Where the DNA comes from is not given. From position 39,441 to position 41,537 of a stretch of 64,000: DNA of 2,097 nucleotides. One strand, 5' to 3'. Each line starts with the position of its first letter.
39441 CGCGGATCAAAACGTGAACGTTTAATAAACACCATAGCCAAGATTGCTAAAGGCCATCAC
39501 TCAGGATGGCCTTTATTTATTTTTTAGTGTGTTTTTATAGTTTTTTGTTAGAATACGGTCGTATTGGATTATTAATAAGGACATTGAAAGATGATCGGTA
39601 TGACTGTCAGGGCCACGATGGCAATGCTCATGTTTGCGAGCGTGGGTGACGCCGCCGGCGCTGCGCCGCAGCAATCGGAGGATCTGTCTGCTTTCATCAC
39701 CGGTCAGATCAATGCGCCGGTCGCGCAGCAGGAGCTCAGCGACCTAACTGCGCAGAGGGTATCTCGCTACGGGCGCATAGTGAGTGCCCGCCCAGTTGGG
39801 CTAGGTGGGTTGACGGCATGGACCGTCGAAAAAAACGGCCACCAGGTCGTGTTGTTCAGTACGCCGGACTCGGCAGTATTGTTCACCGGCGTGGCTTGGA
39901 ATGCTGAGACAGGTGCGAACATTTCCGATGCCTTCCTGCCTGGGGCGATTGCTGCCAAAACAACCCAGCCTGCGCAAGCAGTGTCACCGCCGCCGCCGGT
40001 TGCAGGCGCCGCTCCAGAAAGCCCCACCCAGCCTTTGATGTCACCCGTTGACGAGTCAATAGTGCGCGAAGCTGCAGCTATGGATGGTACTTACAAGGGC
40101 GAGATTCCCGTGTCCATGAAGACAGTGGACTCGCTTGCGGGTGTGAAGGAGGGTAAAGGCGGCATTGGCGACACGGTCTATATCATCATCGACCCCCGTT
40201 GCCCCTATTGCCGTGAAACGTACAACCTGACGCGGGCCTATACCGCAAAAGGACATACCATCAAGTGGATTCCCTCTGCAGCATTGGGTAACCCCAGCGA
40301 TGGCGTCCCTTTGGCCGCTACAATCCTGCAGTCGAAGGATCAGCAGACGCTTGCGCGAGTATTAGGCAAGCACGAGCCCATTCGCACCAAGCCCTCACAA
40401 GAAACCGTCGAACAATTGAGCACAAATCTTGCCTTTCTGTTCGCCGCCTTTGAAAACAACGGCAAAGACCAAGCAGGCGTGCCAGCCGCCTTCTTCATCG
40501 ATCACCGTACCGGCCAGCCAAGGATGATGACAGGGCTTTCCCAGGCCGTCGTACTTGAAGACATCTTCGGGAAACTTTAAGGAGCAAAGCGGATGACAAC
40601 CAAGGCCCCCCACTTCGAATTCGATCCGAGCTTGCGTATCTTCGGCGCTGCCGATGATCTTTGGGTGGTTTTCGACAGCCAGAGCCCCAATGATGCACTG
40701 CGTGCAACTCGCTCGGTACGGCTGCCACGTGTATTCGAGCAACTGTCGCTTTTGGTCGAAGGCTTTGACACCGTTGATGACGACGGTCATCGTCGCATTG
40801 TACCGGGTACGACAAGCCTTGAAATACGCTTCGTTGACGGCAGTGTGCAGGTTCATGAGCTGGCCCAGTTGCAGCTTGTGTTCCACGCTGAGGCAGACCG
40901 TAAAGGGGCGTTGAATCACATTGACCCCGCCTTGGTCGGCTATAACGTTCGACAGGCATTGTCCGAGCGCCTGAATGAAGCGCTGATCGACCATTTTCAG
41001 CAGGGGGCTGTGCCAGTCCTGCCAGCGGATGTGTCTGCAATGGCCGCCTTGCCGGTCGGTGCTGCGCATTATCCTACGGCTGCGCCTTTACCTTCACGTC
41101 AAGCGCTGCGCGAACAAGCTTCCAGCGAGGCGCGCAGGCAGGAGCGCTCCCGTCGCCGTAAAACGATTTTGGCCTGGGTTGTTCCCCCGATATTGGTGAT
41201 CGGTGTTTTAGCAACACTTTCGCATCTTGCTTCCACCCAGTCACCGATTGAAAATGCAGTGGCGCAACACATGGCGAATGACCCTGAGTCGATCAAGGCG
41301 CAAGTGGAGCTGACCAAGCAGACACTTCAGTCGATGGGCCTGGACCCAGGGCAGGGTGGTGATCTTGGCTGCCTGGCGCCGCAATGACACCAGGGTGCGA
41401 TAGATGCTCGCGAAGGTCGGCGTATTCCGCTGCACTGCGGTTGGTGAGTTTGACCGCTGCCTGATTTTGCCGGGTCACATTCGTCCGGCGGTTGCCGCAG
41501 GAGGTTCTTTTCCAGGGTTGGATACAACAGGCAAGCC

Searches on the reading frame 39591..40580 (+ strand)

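Call 5: search_protein_families(library=pfam, proteins=[window:39591-40580:+], max_evalue=0.01)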
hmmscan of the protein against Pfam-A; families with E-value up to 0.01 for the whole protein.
window:39591-40580:+ (329 aa): 0 families

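Call 24: search_protein_families(library=ncbifam, proteins=[window:39591-40580:+], max_evalue=0.01)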
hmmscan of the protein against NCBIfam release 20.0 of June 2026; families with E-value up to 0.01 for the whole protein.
window:39591-40580:+ (329 aa): 1 family
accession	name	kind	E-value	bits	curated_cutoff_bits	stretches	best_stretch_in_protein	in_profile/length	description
NF008657.0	PRK11657.1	equivalog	8.6e-17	61.2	124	1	178-328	103-250/251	thiol:disulfide interchange protein DsbG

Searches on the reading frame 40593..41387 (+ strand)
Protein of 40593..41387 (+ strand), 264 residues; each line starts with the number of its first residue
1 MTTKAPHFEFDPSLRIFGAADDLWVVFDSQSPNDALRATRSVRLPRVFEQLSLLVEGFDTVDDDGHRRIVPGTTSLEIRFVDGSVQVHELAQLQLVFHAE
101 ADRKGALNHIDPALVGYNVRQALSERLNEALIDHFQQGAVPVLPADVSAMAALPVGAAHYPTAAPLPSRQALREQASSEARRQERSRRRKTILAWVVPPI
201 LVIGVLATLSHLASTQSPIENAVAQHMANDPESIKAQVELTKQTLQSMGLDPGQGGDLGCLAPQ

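Call 5: search_protein_families(library=pfam, proteins=[window:40593-41387:+], max_evalue=0.01)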
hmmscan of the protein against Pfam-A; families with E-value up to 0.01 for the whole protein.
window:40593-41387:+ (264 aa): 0 families

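Call 44: search_protein_families(library=ncbifam, proteins=[window:40593-41387:+], max_evalue=0.05)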
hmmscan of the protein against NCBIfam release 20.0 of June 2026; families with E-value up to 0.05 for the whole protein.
window:40593-41387:+ (264 aa): 2 families
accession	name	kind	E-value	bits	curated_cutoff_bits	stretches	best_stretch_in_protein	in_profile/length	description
NF040486.1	SrfA_fam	subfamily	0.049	13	150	0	147-239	174-270/438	SrfA family protein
NF049861.1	SCO2400_fam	subfamily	0.05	14.2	55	0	164-217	70-122/136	SCO2400 family protein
